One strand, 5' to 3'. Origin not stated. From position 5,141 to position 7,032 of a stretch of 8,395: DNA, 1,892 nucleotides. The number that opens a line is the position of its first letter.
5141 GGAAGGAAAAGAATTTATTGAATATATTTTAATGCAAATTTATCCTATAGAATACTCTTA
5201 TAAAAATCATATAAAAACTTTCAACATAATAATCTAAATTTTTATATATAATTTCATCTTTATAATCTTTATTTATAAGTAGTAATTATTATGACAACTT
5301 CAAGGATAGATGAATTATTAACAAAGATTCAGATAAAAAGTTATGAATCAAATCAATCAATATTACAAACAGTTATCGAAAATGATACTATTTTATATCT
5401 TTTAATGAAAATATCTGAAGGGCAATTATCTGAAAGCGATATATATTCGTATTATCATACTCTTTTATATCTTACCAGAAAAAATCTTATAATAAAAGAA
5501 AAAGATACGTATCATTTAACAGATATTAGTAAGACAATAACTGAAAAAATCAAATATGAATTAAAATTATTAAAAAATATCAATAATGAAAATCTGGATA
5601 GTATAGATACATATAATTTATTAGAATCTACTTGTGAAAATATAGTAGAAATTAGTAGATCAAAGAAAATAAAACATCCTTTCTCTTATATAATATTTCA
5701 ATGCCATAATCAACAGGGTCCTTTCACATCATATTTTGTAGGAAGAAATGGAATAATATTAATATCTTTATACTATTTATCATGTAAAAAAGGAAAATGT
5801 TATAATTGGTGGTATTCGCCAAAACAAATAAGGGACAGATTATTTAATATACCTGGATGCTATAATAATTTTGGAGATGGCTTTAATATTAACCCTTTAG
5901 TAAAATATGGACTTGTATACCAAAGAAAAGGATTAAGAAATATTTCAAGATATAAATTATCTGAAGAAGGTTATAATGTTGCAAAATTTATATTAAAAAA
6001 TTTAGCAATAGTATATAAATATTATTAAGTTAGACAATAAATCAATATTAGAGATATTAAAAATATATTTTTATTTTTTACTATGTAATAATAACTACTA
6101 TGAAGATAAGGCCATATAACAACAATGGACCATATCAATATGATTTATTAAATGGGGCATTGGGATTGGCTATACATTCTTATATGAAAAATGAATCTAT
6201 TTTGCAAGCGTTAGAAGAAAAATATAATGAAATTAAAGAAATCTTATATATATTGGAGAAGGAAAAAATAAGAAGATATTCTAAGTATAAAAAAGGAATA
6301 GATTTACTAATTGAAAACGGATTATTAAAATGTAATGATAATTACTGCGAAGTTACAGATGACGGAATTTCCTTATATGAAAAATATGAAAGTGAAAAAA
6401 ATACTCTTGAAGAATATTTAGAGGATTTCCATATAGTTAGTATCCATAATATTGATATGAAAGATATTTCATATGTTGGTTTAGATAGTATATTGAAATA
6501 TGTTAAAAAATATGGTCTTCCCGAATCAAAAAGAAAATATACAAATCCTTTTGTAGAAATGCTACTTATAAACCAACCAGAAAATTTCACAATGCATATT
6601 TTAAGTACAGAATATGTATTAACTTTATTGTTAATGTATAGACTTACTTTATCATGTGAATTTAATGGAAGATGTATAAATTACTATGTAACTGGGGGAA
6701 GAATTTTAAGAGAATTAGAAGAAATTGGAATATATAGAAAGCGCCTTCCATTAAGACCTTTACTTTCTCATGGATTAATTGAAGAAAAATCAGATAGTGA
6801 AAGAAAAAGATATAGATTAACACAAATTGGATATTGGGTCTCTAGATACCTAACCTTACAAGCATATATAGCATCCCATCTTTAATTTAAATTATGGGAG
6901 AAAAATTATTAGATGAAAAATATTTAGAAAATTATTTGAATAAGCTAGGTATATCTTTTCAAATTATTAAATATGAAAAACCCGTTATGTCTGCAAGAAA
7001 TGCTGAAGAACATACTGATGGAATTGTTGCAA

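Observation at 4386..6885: Three tandem, deeply diverged paralogs encoding double winged-helix proteins directly downstream of tRNA-Val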

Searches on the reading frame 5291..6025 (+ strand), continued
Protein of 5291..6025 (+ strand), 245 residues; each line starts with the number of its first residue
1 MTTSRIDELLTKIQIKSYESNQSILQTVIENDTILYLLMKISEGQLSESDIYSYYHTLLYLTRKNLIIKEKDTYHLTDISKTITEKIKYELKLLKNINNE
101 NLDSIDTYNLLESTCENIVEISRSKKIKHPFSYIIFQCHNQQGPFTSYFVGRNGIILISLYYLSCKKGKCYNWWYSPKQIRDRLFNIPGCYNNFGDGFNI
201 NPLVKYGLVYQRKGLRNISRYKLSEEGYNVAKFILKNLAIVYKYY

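Call 77: fold_search(model_id=the predicted structure, library=viral)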
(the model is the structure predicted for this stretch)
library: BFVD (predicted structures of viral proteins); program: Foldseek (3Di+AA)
matches with E <= 10: 355; with E <= 0.001: 0
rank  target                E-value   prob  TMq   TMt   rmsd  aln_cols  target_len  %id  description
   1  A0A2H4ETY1            8.0e-02  0.98  0.27  0.49  13.8       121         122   16  (no name in the UniProt tables at hand)
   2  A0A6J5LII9            1.4e-01  0.69  0.28  0.20  15.0       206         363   10  Uncharacterized protein [uncultured Caudovirales phage]
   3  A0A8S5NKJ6            1.9e-01  0.41  0.25  0.16  13.5       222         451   13  Rio2, N-terminal [Siphoviridae sp. ctK0l2]
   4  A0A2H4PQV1            1.9e-01  0.21  0.16  0.11  15.8       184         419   11  (no name in the UniProt tables at hand)
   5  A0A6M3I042            2.1e-01  0.23  0.21  0.22  22.8       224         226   12  (no name in the UniProt tables at hand)
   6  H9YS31                2.4e-01  0.99  0.22  0.55   4.4        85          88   20  (no name in the UniProt tables at hand)
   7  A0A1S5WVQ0            2.5e-01  0.99  0.22  0.35   4.4        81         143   28  (no name in the UniProt tables at hand)
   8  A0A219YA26            2.6e-01  0.97  0.22  0.53   4.8        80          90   19  (no name in the UniProt tables at hand)
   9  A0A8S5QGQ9            2.7e-01  0.66  0.25  0.23   9.5       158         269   11  Uncharacterized protein [Myoviridae sp. ctdNl2]
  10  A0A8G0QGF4            3.0e-01  0.21  0.29  0.16  15.7       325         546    8  VP7 [Zoersel tick virus]
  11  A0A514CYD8            3.5e-01  0.30  0.22  0.23  15.7       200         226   14  (no name in the UniProt tables at hand)
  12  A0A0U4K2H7            3.8e-01  0.75  0.18  0.41   5.0        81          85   15  HTH DNA binding domain protein [Arthrobacter phage Salgado]
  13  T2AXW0                4.0e-01  0.11  0.18  0.16  17.3       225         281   11  (no name in the UniProt tables at hand)
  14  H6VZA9                4.5e-01  0.08  0.12  0.14  17.1       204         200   11  (no name in the UniProt tables at hand)
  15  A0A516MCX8            4.9e-01  0.82  0.19  0.45   5.4        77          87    6  (no name in the UniProt tables at hand)
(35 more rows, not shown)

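Call 81: list_cluster_members(proteins=[P0037, P0043, P0046, P0049, P0054, P0051, P0021, P0029, P0001, P0022])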
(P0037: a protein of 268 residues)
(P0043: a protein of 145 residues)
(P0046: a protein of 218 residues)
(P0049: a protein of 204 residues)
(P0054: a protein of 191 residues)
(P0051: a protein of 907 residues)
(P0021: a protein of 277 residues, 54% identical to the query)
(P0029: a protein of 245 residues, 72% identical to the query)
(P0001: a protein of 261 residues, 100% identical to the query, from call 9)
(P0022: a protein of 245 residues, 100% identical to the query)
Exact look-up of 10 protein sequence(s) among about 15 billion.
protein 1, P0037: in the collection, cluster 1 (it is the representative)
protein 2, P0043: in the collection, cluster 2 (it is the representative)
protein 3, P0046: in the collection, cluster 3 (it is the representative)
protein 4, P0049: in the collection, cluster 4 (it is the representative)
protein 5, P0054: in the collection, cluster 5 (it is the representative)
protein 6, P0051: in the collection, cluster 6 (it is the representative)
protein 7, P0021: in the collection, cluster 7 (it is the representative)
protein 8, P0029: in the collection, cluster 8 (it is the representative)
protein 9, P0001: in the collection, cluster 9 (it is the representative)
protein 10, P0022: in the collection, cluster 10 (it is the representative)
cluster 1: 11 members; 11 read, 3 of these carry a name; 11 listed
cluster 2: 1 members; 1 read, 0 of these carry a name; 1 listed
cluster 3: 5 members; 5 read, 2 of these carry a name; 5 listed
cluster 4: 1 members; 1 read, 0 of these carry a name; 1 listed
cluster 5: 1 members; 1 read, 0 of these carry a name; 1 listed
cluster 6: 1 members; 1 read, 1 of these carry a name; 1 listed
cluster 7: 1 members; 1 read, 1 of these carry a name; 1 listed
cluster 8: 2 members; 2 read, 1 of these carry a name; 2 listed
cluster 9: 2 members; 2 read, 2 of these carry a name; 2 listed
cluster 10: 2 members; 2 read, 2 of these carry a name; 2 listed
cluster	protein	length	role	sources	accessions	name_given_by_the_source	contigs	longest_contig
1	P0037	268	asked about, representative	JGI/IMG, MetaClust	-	\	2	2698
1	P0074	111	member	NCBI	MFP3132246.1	MAG: hypothetical protein RXQ77_02815, partial [Candidatus Nanopusillus sp.]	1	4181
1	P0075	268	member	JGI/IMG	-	predicted transcriptional regulator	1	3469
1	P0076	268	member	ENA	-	-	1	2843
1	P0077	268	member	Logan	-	-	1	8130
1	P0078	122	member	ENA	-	-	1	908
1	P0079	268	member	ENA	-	-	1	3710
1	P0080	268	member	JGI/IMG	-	-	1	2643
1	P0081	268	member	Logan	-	-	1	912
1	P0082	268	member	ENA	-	-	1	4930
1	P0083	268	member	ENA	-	-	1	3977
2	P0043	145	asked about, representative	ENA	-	-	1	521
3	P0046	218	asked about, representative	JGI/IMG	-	hypothetical protein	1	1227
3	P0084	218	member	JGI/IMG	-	hypothetical protein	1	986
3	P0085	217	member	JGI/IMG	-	-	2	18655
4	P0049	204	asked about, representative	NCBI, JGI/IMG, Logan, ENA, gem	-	-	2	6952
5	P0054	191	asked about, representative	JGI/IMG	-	-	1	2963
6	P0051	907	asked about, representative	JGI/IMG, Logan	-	DNA-binding MarR family transcriptional regulator/Mn-dependent DtxR family ...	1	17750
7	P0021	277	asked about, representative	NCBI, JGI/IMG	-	hypothetical protein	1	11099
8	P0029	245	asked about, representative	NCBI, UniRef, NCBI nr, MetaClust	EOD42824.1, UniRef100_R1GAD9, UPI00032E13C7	Uncharacterized protein Nst1_164 [Candidatus Nanobsidianus stetteri] | Uncharacterized protein n=1 Tax=Nanobsidianus stetteri TaxID=1294122 RepID=R1GAD9_NANST | status=active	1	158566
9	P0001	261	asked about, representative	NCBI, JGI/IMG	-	predicted transcriptional regulator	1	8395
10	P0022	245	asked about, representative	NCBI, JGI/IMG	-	hypothetical protein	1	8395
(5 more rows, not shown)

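Call 82: find_encoding_contigs(protein=P0049, flank=7000, max_places=2)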
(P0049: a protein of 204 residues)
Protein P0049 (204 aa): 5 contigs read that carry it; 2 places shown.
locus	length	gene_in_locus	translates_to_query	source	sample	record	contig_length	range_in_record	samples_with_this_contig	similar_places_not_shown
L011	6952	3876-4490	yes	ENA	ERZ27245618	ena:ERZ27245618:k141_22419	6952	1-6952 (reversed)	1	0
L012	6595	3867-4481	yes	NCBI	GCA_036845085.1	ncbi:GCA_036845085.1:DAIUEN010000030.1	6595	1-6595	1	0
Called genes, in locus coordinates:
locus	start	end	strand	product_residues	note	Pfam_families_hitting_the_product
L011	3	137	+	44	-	?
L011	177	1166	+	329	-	PF16285:DUF4931_N (weak)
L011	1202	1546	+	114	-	PF05016:ParE_toxin (weak)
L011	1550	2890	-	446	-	PF01336:tRNA_anti-codon, PF00152:tRNA-synt_2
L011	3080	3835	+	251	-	-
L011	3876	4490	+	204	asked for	-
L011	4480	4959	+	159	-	PF04073:tRNA_edit, PF23526:AprA_N (weak)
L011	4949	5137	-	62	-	PF01192:RNA_pol_Rpb6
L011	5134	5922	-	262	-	PF01138:RNase_PH, PF03725:RNase_PH_C (weak)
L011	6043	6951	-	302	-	?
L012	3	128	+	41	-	?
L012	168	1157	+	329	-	PF16285:DUF4931_N (weak)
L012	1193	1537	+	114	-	PF05016:ParE_toxin (weak)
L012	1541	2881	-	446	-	PF01336:tRNA_anti-codon, PF00152:tRNA-synt_2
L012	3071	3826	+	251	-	-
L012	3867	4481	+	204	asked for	-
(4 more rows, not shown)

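Call 83: find_encoding_contigs(protein=P0085, flank=7000, max_places=2)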
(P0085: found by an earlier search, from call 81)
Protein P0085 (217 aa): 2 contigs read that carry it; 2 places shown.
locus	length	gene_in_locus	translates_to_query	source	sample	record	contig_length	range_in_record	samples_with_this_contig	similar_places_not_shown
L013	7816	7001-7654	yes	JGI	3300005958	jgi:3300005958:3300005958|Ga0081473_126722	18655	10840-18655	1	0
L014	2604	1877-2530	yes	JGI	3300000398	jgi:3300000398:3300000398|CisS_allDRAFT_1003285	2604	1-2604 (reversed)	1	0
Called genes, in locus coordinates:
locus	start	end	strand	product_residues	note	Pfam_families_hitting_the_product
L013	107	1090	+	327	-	PF16285:DUF4931_N (faint)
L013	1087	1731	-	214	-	-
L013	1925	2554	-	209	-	-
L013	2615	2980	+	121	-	PF24026:DUF7337 (weak)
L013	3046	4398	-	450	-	PF01336:tRNA_anti-codon, PF00152:tRNA-synt_2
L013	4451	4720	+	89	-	PF00708:Acylphosphatase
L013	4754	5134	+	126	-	-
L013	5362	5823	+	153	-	-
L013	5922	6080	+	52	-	-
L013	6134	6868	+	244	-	-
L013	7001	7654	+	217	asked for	-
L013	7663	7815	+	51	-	?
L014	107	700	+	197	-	-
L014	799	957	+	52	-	-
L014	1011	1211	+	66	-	-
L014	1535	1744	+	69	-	-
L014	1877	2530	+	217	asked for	-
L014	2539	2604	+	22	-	?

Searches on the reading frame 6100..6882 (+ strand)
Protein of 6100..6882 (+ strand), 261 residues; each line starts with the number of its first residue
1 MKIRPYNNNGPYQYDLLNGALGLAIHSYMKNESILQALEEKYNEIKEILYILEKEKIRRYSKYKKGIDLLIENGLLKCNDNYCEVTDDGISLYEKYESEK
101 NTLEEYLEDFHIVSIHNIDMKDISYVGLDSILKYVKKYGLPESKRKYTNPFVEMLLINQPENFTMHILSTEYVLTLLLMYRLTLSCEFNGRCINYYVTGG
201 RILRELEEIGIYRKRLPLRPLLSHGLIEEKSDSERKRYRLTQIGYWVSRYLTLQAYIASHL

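Call 7: search_protein_families(library=pfam, proteins=[window:6100-6882:+], max_evalue=1)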
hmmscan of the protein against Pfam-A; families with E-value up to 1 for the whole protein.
window:6100-6882:+ (261 aa): 6 families
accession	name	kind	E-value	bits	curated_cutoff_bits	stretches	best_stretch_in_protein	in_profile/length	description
PF14277.12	DUF4364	-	0.0003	21.1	26.9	1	47-98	20-75/162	Domain of unknown function (DUF4364)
PF14947.12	HTH_45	-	0.0061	17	25.5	1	34-101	11-74/77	Winged helix-turn-helix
PF25213.1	HVO_A0261_N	-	0.05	13.9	35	0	219-249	46-72/86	HVO_A0261 N-terminal domain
PF07381.18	EarA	-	0.061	13.6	22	1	221-248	59-87/90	EarA-like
PF01131.25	Topoisom_bac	-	0.1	12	35.1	1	46-99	327-380/411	DNA topoisomerase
PF06969.22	HemN_C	-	0.22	12.1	24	0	63-91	38-66/67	HemN C-terminal domain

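Call 8: find_encoding_contigs(protein=window:6100-6882:+, flank=10000, max_places=6)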
Protein window:6100-6882:+ (261 aa): no gene with exactly this product is on record in the collection.

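Call 9: find_homologous_proteins(query=window:6100-6882:+, max_evalue=0.01)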
Query window:6100-6882:+ (261 aa): 14 proteins with E <= 0.01 among 1525 candidates.
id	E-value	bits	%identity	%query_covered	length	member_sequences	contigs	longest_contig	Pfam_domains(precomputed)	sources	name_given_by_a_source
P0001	8.1e-168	574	100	100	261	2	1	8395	-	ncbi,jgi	jgi:predicted transcriptional regulator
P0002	5.2e-150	516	90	100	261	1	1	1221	-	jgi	jgi:predicted transcriptional regulator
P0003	1.3e-145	502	87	100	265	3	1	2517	PF14947.13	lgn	-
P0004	1.4e-145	502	88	100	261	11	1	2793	-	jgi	jgi:predicted transcriptional regulator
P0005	2.0e-143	494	87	100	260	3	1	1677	-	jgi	-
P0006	4.6e-140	483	86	100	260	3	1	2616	-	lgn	-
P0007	4.2e-130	451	90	87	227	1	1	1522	-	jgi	jgi:predicted transcriptional regulator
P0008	2.0e-113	396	79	91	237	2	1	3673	-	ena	-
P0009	7.6e-80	286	55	100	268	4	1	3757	-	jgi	-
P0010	3.1e-72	261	53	100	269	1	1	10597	-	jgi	-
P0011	5.1e-71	257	59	88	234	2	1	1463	-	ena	-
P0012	7.8e-71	257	53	100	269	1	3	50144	-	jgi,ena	-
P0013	8.8e-71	256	52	100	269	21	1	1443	-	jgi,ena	-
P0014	1.7e-63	233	50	100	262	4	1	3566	-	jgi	jgi:hypothetical protein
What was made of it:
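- Tried and rejected: The window's C protein was not found by exact look-up (call 8), although it is present as P0001 (call 9).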

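Call 10: find_encoding_contigs(protein=P0012, flank=10000, max_places=4)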
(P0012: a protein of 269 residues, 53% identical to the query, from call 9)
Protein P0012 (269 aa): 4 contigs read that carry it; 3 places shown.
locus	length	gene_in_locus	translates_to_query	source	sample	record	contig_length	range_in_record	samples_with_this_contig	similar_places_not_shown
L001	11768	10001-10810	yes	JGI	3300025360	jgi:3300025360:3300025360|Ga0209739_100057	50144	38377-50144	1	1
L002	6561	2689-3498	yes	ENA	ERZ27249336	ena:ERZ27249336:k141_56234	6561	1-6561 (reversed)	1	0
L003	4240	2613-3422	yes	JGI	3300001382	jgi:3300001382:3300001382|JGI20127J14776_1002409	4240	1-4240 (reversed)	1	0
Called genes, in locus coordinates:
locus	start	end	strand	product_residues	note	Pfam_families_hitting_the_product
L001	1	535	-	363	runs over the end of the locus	-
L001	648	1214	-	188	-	PF04011:LemA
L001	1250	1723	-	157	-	-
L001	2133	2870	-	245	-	-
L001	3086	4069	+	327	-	-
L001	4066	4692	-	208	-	-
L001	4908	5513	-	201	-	-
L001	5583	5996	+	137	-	-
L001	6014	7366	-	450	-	PF01336:tRNA_anti-codon, PF00152:tRNA-synt_2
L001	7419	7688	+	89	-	PF00708:Acylphosphatase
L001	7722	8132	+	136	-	-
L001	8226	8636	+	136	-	-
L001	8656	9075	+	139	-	-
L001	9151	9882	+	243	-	-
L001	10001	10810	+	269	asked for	-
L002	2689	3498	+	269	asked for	-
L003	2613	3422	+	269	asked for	-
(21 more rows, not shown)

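Call 11: find_encoding_contigs(protein=P0010, flank=10000, max_places=3)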
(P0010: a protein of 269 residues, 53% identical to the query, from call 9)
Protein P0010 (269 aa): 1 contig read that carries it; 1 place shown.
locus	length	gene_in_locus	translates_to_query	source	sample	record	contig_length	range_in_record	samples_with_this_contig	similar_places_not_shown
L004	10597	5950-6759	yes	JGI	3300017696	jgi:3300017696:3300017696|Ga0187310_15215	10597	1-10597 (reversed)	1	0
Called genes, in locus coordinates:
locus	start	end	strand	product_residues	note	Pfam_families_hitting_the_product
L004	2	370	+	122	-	?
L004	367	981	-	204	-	-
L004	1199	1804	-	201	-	-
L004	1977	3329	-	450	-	PF01336:tRNA_anti-codon, PF00152:tRNA-synt_2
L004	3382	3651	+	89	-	PF00708:Acylphosphatase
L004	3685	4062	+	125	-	-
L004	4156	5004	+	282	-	-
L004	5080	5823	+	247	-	-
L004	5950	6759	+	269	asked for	-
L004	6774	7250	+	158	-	PF04073:tRNA_edit, PF23526:AprA_N (weak)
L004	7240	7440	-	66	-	PF01192:RNA_pol_Rpb6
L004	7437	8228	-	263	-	PF01138:RNase_PH, PF03725:RNase_PH_C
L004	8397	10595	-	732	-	?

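Call 52: search_protein_families(library=ncbifam, proteins=[window:6100-6882:+], max_evalue=0.1)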
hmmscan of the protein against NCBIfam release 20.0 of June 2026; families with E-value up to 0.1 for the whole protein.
window:6100-6882:+ (261 aa): 1 family
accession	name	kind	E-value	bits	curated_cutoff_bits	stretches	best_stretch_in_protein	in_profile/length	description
NF053610.1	Sso10a_fam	subfamily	9.2e-05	22.4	60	1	60-92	31-63/64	Sso10a family chromatin protein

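Call 53: search_protein_families(library=phrogs, proteins=[window:6100-6882:+], max_evalue=0.1)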
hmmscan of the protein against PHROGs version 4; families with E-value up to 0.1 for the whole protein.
window:6100-6882:+ (261 aa): 2 families
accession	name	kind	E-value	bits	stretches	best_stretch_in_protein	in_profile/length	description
phrog_11046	-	transcription regulation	0.00097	20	0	221-258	47-88/94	transcriptional regulator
phrog_36748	-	unknown function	0.017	15.9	1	77-125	4-50/72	-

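Call 54: search_protein_families(library=padloc, proteins=[window:6100-6882:+], max_evalue=0.1)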
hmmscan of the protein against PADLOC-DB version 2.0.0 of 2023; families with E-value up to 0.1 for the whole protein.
window:6100-6882:+ (261 aa): 5 families
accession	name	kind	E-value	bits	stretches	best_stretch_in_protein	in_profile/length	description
PDLC01879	CARF3--CARF_TM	-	0.00013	19.7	1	33-96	160-220/222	-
PDLC03869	LmuC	-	0.00049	17.8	1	57-98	86-131/168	-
PDLC03871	LmuC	-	0.00091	17.3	0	220-252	81-113/156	-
PDLC02976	WH_III-A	-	0.0014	17.3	1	41-123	18-94/104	-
PDLC02909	Csa3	-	0.017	12.9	1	218-253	199-234/237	-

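Call 76: search_dna_similar(query=window:6100-6882:+, collection=plasmids, mode=protein, max_evalue=0.01, max_rows=10)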
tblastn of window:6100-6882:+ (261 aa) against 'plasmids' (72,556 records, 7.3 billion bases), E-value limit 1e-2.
No match.
